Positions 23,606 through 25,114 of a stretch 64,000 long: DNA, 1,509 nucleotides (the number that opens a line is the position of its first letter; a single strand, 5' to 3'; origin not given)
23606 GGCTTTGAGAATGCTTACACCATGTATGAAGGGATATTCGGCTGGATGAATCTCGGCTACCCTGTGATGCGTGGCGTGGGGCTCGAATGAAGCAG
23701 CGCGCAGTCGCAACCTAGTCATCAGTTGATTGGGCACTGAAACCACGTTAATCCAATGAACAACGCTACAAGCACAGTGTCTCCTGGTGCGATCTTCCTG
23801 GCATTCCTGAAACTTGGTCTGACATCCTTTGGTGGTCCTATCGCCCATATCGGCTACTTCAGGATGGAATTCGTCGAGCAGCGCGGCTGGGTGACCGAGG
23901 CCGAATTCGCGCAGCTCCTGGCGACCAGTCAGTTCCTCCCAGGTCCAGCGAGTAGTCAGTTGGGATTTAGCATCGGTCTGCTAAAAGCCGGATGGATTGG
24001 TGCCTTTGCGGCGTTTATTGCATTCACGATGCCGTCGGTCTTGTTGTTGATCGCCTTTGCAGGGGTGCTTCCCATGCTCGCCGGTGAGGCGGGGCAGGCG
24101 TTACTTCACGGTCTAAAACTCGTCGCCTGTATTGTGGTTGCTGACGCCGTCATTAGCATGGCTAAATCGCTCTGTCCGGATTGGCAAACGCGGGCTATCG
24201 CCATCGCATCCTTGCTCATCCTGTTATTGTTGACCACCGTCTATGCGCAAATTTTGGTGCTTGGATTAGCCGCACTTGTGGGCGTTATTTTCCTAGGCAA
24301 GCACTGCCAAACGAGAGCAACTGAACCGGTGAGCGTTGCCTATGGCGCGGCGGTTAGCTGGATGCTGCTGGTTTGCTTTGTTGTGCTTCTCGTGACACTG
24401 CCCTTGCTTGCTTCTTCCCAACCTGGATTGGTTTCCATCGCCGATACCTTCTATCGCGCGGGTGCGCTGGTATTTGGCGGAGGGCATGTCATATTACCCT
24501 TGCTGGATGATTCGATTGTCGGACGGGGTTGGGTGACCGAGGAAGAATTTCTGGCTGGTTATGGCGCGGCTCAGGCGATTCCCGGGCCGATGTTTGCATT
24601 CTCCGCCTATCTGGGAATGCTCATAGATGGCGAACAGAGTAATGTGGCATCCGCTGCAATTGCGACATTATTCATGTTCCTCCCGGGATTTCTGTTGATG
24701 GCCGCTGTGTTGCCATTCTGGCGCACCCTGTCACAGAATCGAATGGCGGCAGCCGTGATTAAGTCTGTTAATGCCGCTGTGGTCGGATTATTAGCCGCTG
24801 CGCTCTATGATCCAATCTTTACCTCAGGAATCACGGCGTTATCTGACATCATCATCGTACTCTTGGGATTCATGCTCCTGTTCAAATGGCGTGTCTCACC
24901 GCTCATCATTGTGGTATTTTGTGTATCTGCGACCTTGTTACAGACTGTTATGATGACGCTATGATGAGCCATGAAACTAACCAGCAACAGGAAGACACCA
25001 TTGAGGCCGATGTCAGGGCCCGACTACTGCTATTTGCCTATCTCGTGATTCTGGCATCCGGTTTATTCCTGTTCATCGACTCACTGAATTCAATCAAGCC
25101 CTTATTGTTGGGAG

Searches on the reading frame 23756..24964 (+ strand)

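Call 20: search_protein_families(library=ncbifam, proteins=[window:23756-24964:+], max_evalue=1e-10)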
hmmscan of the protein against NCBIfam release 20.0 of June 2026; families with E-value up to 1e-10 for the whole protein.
window:23756-24964:+ (402 aa): 3 families
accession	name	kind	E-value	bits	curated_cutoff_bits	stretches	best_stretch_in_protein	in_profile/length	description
TIGR00937.1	2A51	subfamily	5.6e-89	299.3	171.7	1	17-389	1-364/368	chromate efflux transporter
NF053759.1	ChrTpChrBBac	equivalog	5.8e-26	91.3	250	2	229-390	5-166/180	chromate efflux transporter ChrB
NF053760.1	ChrTpChrABac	equivalog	1.4e-21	77.5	250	1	13-159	6-156/178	chromate efflux transporter ChrA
